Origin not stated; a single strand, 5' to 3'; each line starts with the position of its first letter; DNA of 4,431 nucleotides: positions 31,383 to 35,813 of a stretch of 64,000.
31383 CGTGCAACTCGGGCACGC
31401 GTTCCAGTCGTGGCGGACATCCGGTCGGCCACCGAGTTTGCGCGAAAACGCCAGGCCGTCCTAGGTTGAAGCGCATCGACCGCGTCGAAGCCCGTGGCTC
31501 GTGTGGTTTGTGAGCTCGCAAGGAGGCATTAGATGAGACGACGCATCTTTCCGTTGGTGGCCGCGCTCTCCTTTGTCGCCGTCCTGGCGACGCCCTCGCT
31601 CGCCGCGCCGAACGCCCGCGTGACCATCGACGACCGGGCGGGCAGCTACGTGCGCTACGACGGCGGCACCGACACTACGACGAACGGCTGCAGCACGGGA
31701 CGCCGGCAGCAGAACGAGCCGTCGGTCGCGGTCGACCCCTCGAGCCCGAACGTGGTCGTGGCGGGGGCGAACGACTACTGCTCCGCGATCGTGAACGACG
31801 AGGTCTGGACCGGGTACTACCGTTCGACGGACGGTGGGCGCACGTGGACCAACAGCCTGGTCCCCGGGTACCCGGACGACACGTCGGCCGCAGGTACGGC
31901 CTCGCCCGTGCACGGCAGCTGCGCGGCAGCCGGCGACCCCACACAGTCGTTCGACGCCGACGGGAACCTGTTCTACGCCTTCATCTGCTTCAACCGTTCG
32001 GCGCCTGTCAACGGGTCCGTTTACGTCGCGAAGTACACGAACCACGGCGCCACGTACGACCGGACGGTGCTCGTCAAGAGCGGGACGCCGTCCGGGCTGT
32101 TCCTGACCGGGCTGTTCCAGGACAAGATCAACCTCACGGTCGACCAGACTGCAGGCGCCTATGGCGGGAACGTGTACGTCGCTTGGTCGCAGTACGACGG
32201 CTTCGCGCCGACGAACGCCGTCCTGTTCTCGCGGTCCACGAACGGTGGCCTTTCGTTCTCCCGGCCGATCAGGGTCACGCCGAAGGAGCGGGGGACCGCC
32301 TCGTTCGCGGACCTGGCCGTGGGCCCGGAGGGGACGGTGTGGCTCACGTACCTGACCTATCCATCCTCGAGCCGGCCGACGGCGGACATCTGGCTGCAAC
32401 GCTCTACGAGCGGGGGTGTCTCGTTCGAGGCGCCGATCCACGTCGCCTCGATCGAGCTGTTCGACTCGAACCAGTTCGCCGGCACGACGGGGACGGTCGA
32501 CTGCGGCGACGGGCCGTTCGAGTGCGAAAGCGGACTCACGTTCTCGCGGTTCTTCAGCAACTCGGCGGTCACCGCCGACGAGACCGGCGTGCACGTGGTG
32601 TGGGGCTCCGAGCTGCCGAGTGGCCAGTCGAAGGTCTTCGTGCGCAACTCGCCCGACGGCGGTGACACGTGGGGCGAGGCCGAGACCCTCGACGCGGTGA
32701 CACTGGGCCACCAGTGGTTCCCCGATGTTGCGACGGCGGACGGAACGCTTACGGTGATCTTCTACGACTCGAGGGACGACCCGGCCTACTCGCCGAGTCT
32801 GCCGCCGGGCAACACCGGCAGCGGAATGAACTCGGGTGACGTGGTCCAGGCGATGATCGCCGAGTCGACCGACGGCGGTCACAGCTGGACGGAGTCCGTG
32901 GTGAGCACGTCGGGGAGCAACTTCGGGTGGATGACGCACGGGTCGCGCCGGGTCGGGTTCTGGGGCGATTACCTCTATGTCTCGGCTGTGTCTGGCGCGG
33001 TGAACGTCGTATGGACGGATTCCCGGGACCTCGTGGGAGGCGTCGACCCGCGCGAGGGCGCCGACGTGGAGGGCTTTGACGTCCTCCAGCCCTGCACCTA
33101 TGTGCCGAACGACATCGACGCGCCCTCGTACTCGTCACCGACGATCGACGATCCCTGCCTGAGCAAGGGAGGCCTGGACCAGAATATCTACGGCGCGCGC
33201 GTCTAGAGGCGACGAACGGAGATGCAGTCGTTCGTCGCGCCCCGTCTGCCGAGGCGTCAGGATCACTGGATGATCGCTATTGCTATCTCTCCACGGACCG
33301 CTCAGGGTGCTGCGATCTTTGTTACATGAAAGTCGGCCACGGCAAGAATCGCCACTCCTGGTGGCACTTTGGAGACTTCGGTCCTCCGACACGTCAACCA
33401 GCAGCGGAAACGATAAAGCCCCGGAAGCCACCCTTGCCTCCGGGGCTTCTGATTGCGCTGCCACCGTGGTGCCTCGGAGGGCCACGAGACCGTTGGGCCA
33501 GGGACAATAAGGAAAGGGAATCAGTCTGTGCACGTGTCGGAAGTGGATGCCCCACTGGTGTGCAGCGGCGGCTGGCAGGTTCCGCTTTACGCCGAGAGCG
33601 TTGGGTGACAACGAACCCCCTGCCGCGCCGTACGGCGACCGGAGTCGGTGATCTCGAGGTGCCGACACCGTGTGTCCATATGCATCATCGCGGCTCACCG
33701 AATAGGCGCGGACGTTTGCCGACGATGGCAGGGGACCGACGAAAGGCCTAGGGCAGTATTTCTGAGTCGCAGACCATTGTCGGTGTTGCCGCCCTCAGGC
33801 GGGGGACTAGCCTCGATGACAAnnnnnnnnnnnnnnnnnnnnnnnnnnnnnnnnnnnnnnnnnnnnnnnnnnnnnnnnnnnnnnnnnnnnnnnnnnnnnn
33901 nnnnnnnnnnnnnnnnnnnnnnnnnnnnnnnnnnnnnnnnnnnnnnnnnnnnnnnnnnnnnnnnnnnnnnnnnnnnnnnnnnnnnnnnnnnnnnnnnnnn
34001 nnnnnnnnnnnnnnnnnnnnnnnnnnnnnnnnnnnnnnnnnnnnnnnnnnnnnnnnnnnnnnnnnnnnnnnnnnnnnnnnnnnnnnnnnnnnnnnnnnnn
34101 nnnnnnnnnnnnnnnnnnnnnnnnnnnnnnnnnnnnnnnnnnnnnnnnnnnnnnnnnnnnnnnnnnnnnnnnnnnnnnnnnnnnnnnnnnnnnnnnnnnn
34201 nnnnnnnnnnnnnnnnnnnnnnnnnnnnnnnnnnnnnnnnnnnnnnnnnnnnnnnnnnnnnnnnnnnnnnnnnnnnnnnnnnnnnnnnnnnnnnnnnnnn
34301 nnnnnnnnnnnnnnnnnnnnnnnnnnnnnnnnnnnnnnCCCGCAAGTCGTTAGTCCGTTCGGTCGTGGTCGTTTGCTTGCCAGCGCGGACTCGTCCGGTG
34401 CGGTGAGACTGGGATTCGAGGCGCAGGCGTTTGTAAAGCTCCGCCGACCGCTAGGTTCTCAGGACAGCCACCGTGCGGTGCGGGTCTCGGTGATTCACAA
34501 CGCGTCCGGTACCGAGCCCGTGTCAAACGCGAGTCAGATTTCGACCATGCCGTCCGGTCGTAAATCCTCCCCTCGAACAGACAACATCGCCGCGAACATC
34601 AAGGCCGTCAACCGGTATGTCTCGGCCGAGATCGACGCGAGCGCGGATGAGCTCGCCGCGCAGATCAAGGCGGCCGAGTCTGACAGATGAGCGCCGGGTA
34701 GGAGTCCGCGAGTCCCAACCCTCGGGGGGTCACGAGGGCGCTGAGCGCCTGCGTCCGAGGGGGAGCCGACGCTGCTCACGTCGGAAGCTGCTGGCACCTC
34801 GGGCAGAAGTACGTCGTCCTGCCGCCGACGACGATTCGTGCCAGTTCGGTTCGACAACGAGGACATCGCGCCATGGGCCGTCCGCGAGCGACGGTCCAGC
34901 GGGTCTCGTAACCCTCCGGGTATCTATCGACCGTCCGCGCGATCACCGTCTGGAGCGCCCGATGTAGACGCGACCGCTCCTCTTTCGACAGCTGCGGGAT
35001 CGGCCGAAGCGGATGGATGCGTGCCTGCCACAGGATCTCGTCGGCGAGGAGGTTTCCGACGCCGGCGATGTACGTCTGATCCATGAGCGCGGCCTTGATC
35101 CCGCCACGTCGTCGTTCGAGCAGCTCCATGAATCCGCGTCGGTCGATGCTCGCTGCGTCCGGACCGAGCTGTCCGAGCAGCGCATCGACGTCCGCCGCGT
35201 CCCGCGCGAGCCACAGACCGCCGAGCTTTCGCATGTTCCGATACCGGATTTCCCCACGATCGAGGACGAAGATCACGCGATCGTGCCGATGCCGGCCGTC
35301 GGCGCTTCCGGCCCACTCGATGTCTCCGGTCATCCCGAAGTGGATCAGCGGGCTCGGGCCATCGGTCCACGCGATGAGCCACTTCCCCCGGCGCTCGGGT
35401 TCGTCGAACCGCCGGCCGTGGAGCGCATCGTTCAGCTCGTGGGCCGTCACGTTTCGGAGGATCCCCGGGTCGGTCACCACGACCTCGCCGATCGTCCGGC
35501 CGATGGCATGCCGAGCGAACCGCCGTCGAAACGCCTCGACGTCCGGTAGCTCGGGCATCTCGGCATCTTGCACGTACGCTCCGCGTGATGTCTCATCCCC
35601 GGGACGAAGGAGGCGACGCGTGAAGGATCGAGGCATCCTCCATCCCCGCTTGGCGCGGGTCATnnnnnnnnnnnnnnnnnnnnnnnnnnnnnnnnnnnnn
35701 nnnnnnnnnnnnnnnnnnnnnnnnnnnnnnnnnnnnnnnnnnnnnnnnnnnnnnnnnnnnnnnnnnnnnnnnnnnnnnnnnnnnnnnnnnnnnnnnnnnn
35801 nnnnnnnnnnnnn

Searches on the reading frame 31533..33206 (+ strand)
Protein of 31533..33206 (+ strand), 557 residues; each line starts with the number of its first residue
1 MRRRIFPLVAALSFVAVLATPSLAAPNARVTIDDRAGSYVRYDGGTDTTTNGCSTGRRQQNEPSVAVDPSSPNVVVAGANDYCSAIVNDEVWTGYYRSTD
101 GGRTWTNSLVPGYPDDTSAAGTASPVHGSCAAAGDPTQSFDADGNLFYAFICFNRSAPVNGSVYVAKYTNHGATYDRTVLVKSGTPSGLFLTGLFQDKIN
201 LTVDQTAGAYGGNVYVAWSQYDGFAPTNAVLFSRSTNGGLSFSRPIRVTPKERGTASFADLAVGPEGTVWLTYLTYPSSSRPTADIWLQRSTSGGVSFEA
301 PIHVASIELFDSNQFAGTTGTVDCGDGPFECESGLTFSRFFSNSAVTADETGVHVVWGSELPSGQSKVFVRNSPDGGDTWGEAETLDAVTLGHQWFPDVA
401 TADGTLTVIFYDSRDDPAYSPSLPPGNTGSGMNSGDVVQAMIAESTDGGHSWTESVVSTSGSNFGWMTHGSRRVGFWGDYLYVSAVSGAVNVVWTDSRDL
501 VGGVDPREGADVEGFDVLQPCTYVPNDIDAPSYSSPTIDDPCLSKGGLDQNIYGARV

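Call 13: search_protein_families(library=pfam, proteins=[window:31533-33206:+], max_evalue=0.001)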
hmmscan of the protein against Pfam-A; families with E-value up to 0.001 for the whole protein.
window:31533-33206:+ (557 aa): 1 family
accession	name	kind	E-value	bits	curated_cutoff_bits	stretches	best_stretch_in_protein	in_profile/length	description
PF24316.1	Tli3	-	0.00012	22.9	27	0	59-108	50-99/129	T6SS Tli3 immunity protein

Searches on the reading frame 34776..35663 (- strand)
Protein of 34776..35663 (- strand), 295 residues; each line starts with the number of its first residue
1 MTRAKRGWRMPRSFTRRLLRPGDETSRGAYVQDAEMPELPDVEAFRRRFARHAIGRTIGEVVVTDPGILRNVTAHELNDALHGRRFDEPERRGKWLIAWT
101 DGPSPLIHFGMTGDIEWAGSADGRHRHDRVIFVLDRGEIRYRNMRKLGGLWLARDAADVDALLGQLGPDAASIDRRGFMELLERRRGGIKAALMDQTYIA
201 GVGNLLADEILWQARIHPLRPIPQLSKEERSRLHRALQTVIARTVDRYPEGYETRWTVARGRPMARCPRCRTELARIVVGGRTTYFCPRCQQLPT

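Call 13: search_protein_families(library=pfam, proteins=[window:34776-35663:-], max_evalue=0.001)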
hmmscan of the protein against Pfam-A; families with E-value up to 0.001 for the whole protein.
window:34776-35663:- (295 aa): 4 families
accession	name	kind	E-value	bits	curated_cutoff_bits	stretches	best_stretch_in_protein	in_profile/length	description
PF01149.29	Fapy_DNA_glyco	-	4.3e-27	95.5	25.5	1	36-149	1-116/117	Formamidopyrimidine-DNA glycosylase N-terminal domain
PF06831.19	H2TH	-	1.3e-20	73.7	34.7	1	167-247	2-84/93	Formamidopyrimidine-DNA glycosylase H2TH domain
PF06827.20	zf-FPG_IleRS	-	6e-10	39.2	21.3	1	267-292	4-29/30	Zinc finger found in FPG and IleRS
PF07191.17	Zn_ribbon_6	-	0.00012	22.5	25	1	265-293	30-58/67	Double zinc ribbon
